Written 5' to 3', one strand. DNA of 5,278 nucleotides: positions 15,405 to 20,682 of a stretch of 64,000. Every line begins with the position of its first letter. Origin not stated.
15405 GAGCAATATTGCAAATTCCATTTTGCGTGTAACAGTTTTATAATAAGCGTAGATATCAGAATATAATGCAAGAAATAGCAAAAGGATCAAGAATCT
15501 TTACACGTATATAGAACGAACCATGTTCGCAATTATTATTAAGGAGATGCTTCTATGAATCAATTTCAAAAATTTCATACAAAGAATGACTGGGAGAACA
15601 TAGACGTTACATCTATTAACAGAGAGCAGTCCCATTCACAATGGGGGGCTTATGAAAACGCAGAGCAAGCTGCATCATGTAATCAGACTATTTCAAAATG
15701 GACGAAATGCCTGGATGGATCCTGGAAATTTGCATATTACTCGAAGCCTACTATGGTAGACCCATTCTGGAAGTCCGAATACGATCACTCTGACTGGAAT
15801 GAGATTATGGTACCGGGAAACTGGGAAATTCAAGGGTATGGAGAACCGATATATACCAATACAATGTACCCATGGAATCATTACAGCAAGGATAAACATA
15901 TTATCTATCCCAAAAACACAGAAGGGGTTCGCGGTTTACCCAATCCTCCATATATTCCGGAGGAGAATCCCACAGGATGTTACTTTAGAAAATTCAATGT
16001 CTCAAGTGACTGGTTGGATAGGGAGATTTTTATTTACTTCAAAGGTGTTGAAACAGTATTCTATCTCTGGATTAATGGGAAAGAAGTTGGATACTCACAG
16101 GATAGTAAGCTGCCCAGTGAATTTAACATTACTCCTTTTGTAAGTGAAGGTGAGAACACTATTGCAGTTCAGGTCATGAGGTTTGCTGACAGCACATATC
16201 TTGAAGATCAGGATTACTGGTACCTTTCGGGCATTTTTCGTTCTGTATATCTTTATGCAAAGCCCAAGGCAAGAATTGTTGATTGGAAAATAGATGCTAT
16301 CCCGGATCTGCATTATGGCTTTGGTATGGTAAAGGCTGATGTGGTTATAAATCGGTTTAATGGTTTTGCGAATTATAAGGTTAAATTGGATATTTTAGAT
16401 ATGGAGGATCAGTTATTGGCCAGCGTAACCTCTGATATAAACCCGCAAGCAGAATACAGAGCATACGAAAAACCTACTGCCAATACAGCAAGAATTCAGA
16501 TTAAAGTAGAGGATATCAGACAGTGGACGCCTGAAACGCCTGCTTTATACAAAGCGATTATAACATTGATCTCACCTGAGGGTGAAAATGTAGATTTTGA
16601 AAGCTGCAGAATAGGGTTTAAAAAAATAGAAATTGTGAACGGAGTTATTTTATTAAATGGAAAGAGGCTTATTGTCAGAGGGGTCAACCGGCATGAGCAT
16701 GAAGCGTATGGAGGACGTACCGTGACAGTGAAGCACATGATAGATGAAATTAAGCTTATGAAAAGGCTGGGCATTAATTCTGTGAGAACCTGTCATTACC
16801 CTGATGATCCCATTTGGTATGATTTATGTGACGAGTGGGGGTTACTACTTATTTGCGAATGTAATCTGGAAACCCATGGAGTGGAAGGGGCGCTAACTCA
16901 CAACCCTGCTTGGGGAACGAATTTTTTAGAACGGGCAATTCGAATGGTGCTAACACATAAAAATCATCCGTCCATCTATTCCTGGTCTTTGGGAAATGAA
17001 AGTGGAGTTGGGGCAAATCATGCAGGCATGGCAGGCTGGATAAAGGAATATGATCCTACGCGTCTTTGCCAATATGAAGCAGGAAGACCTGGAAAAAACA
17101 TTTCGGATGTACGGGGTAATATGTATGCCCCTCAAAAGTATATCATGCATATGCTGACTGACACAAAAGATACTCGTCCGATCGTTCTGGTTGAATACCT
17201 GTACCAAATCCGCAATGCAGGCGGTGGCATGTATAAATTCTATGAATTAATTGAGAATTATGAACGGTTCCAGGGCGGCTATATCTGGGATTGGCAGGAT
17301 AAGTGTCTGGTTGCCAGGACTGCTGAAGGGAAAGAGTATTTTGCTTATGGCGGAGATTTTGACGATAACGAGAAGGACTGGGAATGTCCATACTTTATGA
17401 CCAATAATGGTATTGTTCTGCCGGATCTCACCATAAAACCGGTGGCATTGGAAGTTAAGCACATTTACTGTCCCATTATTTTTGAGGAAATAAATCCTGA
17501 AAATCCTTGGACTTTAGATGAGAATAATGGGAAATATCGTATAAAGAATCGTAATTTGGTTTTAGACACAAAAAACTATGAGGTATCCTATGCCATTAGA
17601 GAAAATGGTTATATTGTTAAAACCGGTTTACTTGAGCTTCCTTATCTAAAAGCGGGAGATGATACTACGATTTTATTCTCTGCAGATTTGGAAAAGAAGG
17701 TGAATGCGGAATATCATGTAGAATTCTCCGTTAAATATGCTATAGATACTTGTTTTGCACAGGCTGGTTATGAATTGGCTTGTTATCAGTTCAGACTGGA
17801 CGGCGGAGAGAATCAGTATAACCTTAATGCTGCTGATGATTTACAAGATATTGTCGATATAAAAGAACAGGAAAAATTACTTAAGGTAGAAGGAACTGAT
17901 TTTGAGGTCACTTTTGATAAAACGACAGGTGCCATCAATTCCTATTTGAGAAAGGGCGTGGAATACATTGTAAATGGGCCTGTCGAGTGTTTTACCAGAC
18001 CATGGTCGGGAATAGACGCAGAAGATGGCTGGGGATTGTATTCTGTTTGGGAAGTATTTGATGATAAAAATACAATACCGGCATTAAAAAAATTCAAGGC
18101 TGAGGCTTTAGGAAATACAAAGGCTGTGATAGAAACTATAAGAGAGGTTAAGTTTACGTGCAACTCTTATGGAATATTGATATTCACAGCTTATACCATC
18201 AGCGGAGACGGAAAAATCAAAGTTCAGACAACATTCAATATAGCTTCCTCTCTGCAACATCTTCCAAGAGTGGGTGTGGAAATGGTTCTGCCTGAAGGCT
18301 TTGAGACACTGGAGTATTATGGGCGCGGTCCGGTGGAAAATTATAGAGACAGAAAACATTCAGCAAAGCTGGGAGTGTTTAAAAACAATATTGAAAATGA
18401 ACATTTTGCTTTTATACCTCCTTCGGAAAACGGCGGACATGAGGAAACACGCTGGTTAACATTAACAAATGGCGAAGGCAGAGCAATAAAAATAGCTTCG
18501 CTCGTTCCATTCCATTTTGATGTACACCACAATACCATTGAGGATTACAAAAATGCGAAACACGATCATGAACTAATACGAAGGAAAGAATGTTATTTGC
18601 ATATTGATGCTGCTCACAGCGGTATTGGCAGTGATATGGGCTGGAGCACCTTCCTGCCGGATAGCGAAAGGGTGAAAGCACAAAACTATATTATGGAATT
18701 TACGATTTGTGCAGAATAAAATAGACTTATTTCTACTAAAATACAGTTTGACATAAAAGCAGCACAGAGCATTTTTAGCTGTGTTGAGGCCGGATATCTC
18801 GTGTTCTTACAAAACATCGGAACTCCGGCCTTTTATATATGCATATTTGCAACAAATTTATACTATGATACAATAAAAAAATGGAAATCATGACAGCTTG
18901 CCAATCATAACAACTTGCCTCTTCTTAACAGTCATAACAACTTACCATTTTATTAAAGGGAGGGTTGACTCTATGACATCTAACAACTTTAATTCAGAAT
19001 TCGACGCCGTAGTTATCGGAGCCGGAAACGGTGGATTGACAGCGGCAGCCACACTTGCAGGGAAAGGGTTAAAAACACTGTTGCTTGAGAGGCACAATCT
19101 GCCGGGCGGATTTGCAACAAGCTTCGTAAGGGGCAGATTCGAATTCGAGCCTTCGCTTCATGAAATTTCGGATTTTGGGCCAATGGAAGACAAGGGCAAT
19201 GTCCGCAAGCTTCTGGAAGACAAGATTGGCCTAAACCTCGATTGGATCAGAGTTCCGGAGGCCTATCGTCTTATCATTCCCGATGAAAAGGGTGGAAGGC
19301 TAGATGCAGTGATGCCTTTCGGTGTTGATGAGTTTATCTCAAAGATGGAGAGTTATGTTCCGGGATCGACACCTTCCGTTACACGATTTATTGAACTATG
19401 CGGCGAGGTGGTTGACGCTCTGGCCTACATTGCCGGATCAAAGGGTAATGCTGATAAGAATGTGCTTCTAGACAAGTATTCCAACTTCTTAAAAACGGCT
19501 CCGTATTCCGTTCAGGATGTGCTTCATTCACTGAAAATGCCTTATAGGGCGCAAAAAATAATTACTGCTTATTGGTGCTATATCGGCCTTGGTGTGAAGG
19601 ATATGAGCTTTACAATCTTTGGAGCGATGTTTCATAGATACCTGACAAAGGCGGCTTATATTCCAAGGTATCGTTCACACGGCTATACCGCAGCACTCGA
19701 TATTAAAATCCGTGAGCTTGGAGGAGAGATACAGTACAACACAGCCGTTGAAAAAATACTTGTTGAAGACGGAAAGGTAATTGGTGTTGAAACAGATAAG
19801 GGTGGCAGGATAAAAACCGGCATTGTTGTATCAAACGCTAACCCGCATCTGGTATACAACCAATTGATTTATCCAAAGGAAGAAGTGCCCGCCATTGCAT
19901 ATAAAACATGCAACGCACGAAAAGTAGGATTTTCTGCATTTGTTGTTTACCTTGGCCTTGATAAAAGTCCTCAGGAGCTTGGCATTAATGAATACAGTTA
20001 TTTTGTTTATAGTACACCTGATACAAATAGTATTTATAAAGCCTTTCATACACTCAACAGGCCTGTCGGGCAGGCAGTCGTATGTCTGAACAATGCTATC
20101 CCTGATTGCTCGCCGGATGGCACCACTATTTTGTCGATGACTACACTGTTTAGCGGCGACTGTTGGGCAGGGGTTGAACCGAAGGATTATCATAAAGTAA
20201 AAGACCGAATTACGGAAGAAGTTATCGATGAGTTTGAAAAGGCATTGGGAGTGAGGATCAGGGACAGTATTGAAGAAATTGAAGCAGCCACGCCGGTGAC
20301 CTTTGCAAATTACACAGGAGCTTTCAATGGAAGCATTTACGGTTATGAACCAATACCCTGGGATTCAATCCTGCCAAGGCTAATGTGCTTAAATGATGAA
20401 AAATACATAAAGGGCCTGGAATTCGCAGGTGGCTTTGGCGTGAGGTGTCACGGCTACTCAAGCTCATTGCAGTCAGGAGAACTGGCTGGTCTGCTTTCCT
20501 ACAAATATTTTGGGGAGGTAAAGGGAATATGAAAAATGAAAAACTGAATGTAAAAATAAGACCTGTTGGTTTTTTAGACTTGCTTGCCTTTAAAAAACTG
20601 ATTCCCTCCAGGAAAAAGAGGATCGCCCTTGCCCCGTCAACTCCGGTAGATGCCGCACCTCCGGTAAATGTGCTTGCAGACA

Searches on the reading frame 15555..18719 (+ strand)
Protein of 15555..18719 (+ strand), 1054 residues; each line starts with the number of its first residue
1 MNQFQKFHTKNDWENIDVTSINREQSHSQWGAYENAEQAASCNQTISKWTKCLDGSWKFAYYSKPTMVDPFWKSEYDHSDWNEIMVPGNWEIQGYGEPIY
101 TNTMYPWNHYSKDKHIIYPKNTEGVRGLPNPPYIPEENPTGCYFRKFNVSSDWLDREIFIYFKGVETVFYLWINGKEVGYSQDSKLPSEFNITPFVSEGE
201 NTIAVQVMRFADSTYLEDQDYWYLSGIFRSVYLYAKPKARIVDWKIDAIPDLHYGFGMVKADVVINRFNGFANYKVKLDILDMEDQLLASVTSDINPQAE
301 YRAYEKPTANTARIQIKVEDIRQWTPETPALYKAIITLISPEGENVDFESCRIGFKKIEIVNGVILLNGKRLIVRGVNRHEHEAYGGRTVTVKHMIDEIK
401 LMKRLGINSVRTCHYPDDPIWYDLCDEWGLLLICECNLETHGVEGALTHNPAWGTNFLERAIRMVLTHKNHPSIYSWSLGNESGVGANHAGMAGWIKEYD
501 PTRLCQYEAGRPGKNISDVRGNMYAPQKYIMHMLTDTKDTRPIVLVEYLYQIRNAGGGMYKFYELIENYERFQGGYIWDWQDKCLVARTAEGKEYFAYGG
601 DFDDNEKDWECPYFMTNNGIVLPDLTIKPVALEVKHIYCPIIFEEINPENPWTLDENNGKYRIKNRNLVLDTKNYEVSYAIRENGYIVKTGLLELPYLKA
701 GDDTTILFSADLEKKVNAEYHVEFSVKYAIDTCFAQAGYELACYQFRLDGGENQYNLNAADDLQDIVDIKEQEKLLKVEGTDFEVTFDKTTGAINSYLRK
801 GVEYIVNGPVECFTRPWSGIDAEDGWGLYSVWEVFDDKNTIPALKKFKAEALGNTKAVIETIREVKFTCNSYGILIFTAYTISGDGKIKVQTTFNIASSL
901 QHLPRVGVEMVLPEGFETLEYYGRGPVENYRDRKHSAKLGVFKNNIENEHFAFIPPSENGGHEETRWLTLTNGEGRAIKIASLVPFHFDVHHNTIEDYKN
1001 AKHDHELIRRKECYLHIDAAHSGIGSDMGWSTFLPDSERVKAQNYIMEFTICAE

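Call 75: search_protein_families(library=pfam, proteins=[window:15555-18719:+], max_evalue=0.0001)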
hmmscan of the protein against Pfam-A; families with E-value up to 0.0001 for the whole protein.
window:15555-18719:+ (1054 aa): 6 families
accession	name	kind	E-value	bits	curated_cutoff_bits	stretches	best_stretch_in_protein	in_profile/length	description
PF02836.23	Glyco_hydro_2_C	-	4.6e-79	266.1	21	1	358-641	1-300/302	Glycosyl hydrolases family 2, TIM barrel domain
PF02929.23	Bgal_small_N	-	2.2e-56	191.7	25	1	780-1051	2-248/248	Beta galactosidase small chain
PF02837.24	Glyco_hydro_2_N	-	1.1e-43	149.6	28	1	51-237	2-169/169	Glycosyl hydrolases family 2, sugar binding domain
PF16353.11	LacZ_4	-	4.3e-15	56.2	27.3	1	662-748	2-86/87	Beta-galactosidase, domain 4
PF00703.27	Glyco_hydro_2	-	3.6e-09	37.8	23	1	240-356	2-109/109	Glycosyl hydrolases family 2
PF22666.2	Glyco_hydro_2_N2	-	1.2e-06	29.1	27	1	143-208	52-118/167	Glycosyl hydrolase 2 galactose-binding domain-like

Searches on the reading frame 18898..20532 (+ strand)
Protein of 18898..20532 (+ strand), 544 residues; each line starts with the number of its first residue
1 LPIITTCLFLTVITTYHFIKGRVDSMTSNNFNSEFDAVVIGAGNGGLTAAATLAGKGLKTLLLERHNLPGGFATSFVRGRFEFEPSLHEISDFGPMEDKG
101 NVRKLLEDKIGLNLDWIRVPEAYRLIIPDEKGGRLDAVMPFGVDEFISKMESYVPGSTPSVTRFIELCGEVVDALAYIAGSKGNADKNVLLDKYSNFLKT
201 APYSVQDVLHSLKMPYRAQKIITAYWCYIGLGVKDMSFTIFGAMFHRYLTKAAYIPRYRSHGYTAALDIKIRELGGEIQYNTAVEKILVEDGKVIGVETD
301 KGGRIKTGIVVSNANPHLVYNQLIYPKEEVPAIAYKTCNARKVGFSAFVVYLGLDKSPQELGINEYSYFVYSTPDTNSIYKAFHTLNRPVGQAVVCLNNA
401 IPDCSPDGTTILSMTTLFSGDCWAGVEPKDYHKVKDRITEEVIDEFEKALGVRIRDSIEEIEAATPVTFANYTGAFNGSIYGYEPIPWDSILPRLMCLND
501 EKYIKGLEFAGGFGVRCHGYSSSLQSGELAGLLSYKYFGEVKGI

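Call 75: search_protein_families(library=pfam, proteins=[window:18898-20532:+], max_evalue=0.0001)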
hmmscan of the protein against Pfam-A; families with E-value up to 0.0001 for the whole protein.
window:18898-20532:+ (544 aa): 9 families
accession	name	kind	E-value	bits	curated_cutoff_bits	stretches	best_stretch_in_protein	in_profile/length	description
PF01266.30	DAO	-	2.8e-12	47.3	27.9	1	36-78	1-42/353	FAD dependent oxidoreductase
PF01593.30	Amino_oxidase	-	7.5e-10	39.1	19.8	1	46-469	3-380/443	Flavin containing amine oxidoreductase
PF00890.30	FAD_binding_2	-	1.5e-09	38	20.4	1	36-74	1-38/414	FAD binding domain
PF13450.12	NAD_binding_8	-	3.3e-09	37.3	21.9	1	39-93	1-55/68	NAD(P)-binding Rossmann-like domain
PF12831.13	FAD_oxidored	-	2.8e-08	33.9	27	1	36-79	1-44/416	FAD dependent oxidoreductase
PF01946.23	Thi4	-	1.8e-06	27.8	26.2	1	33-71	16-55/235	Thi4 family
PF03486.20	HI0933_like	-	9.9e-06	25.6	50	0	36-70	2-36/244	HI0933-like protein Rossmann domain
PF07992.20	Pyr_redox_2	-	1.9e-05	24.7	26.1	0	36-70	2-37/291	Pyridine nucleotide-disulphide oxidoreductase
PF01134.28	GIDA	-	4e-05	23.3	22.1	0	36-66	1-30/391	Glucose inhibited division protein A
